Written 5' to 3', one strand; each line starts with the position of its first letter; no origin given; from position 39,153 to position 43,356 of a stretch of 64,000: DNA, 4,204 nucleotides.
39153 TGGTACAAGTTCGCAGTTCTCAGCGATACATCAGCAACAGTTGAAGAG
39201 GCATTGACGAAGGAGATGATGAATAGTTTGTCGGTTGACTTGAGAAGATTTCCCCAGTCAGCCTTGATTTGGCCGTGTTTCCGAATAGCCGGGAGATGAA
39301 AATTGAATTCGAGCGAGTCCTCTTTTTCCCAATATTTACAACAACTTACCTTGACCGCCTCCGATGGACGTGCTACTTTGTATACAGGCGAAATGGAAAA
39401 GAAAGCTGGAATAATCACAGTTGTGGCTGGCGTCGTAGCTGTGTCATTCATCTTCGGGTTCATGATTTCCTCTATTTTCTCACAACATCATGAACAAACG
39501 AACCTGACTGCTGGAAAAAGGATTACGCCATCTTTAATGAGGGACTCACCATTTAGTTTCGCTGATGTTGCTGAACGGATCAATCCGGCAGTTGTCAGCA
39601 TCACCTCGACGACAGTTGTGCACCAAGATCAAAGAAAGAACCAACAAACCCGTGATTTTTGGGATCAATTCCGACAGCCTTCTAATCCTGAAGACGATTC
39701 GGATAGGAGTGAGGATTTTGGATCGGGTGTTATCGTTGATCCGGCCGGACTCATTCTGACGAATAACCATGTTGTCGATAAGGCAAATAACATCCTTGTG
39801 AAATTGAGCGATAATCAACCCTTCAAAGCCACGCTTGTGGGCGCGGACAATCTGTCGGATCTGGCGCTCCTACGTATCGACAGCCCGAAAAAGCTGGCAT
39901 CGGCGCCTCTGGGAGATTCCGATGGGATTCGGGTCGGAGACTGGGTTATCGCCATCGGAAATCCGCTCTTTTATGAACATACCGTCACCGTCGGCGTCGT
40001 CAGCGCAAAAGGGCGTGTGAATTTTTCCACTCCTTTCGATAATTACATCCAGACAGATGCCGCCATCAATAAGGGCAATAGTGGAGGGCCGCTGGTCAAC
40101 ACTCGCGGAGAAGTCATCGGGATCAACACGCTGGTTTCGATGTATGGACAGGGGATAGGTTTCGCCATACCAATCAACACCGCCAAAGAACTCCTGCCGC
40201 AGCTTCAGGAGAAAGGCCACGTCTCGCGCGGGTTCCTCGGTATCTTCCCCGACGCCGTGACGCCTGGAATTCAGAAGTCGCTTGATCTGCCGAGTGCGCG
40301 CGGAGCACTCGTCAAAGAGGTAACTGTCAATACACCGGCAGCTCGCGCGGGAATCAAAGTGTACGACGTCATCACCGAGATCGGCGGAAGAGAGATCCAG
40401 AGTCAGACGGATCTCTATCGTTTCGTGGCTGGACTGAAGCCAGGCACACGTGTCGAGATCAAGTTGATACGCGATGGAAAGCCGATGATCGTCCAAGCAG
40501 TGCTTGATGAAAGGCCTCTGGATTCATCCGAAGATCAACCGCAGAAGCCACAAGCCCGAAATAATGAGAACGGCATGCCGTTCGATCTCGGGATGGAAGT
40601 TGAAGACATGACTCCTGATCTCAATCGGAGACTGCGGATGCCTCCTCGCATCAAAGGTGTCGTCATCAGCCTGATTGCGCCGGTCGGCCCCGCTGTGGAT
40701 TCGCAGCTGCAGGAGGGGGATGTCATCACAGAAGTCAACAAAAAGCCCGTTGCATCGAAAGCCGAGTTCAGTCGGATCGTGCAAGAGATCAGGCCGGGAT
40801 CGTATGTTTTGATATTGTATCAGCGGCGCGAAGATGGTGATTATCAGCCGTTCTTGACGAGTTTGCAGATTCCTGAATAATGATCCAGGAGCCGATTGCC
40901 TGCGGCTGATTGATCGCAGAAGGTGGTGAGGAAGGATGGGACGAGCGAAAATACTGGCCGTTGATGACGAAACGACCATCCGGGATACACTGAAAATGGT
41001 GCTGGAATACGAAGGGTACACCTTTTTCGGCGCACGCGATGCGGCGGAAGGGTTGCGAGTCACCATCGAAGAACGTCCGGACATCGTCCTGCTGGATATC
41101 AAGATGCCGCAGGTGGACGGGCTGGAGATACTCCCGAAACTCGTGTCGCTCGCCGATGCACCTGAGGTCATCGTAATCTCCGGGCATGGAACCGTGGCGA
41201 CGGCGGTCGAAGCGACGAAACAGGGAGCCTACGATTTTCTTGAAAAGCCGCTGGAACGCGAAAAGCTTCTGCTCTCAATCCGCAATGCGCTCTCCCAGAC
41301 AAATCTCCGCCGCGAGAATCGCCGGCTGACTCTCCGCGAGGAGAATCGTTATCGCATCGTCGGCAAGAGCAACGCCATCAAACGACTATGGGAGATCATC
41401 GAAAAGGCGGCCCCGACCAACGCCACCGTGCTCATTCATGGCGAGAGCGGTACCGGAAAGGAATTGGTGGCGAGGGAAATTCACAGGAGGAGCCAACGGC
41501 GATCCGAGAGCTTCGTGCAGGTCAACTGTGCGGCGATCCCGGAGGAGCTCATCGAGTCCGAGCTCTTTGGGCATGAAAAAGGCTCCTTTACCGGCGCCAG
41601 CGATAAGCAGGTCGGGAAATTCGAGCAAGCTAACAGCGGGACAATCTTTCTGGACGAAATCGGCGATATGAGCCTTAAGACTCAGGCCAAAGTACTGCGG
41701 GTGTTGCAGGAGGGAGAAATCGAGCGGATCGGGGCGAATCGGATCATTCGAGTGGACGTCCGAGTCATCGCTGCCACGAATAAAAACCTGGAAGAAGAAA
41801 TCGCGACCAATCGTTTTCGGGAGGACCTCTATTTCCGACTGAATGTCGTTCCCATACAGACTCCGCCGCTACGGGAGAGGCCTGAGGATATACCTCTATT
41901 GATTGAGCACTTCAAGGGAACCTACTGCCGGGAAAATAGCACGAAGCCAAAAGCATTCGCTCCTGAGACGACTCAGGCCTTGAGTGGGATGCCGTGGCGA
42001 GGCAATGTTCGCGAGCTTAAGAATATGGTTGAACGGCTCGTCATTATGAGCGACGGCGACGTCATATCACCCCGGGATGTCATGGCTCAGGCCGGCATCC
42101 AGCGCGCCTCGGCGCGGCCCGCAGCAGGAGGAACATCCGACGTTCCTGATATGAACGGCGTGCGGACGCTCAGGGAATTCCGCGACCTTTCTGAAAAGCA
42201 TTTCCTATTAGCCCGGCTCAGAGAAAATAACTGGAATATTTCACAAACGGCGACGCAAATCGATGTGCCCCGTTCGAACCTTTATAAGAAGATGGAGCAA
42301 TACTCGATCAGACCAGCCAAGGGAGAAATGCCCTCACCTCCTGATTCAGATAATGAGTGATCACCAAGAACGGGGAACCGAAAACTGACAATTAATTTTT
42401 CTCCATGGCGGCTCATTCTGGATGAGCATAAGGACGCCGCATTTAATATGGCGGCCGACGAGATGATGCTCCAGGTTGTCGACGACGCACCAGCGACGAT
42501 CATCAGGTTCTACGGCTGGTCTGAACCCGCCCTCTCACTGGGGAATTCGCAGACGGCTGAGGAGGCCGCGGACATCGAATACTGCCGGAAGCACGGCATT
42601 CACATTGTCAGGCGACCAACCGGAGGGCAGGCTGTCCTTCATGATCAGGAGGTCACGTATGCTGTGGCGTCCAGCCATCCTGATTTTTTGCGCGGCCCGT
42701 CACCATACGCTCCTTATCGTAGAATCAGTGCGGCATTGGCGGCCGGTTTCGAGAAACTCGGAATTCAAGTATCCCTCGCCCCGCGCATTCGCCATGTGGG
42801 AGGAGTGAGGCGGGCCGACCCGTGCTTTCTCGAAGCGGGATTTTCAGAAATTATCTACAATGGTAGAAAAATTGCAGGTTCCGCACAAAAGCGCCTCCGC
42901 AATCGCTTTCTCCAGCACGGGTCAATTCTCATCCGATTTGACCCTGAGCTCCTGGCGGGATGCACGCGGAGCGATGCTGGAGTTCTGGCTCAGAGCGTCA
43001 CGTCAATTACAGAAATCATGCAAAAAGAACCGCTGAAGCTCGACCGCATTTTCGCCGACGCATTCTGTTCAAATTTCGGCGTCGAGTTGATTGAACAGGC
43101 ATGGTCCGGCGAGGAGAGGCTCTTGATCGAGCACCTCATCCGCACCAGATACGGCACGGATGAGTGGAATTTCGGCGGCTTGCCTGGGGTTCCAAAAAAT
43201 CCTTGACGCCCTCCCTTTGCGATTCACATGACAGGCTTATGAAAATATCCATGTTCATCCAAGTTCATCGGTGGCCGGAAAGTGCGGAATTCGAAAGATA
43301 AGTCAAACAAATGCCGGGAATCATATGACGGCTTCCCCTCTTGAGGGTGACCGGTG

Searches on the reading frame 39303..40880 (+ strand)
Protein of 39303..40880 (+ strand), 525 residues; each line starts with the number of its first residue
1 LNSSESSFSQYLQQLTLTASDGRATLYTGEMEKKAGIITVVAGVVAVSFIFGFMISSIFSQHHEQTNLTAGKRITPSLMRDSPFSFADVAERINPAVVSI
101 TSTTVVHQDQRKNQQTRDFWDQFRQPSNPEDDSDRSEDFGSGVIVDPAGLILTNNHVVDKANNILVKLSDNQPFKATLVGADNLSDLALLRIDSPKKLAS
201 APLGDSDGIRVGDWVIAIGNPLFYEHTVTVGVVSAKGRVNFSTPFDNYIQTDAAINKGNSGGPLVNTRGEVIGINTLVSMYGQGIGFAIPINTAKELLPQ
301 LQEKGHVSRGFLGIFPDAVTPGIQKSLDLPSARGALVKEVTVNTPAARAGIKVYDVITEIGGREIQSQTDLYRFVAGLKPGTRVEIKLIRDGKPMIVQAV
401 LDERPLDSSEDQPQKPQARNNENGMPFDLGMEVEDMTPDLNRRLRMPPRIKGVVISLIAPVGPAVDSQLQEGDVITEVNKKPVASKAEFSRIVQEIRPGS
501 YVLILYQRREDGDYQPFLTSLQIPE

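Call 9: search_protein_families(library=pfam, proteins=[window:39303-40880:+], max_evalue=0.01)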
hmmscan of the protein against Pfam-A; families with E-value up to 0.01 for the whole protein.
window:39303-40880:+ (525 aa): 8 families
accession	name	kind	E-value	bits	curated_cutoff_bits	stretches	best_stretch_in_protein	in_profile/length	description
PF13365.12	Trypsin_2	-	4.9e-35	121.8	27.6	1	140-274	1-144/144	Trypsin-like peptidase domain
PF13180.12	PDZ_2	-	8.1e-28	97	27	2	330-394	12-73/80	PDZ domain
PF00089.32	Trypsin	-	7.1e-19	68.9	20.6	1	137-296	24-218/220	Trypsin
PF17820.7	PDZ_6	-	5.9e-18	64.8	27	2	337-390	2-54/54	PDZ domain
PF00595.29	PDZ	-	4.9e-16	59.3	23.2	2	429-498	12-71/81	PDZ domain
PF10459.15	Peptidase_S46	-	1.1e-05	24.8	22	0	251-275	626-650/698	Peptidase S46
PF14685.13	PDZ_Tricorn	-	1.2e-05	25.6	25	0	342-393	29-81/88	Tricorn protease PDZ domain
PF12812.13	PDZ_1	-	5.9e-05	23.5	28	1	429-497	11-76/78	PDZ-like domain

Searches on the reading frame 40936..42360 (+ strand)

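Call 9: search_protein_families(library=pfam, proteins=[window:40936-42360:+], max_evalue=0.01)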
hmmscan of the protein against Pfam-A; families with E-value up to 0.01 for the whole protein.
window:40936-42360:+ (474 aa): 13 families
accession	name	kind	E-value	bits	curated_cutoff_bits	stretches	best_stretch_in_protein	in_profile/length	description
PF00158.32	Sigma54_activat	-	4.6e-75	251.4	20.2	1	141-308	1-168/168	Sigma-54 interaction domain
PF00072.30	Response_reg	-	5.9e-28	97.7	30.2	1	6-115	1-110/111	Response regulator receiver domain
PF25601.1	AAA_lid_14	-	1.3e-23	83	27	1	313-393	1-81/87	AAA+ ATPase lid domain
PF14532.12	Sigma54_activ_2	-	1.1e-21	77.9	25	1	142-312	1-138/138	Sigma-54 interaction domain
PF07728.20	AAA_5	-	4.6e-08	33.6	22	1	165-285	2-125/139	AAA domain (dynein-related subfamily)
PF02954.25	HTH_8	-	1.7e-07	31.3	22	1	419-456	5-42/42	Bacterial regulatory protein, Fis family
PF00004.35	AAA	-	2.9e-07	31.4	21.2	1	165-301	1-130/131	ATPase family associated with various cellular activities (AAA)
PF13191.12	AAA_16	-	2.8e-05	25.1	32.6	1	141-201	2-63/167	AAA ATPase domain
PF07724.20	AAA_2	-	0.00013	22.5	27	1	163-293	4-135/166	AAA domain (Cdc48 subfamily)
PF07726.17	AAA_3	-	0.00015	22.1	27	1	165-282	2-111/131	ATPase family associated with various cellular activities (AAA)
PF01078.27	Mg_chelatase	-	0.00084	19.2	20.3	0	154-282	14-157/207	Magnesium chelatase, subunit ChlI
PF06745.19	ATPase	-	0.0073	16.1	26.6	0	148-207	5-65/231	KaiC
PF25201.1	nSTAND6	-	0.0097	16.4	27.7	0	162-200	18-56/148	Novel STAND NTPase 6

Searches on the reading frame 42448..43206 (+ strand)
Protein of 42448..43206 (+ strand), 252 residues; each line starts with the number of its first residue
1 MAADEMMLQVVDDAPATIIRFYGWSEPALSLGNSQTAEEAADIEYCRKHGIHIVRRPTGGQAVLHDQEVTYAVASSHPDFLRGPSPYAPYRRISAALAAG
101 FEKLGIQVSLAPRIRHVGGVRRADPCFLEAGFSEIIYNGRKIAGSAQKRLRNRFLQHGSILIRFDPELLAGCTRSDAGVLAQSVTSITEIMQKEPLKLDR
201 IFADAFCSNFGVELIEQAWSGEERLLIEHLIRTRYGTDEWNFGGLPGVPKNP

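Call 9: search_protein_families(library=pfam, proteins=[window:42448-43206:+], max_evalue=0.01)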
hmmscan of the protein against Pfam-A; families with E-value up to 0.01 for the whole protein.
window:42448-43206:+ (252 aa): 2 families
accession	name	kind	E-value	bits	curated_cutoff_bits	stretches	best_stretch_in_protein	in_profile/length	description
PF21948.1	LplA-B_cat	-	6.5e-31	108.3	27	1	1-197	6-187/200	Lipoyl protein ligase A/B catalytic domain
PF03099.24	BPL_LplA_LipB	-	2.7e-15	56.9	21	1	38-165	13-133/133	Biotin/lipoate A/B protein ligase family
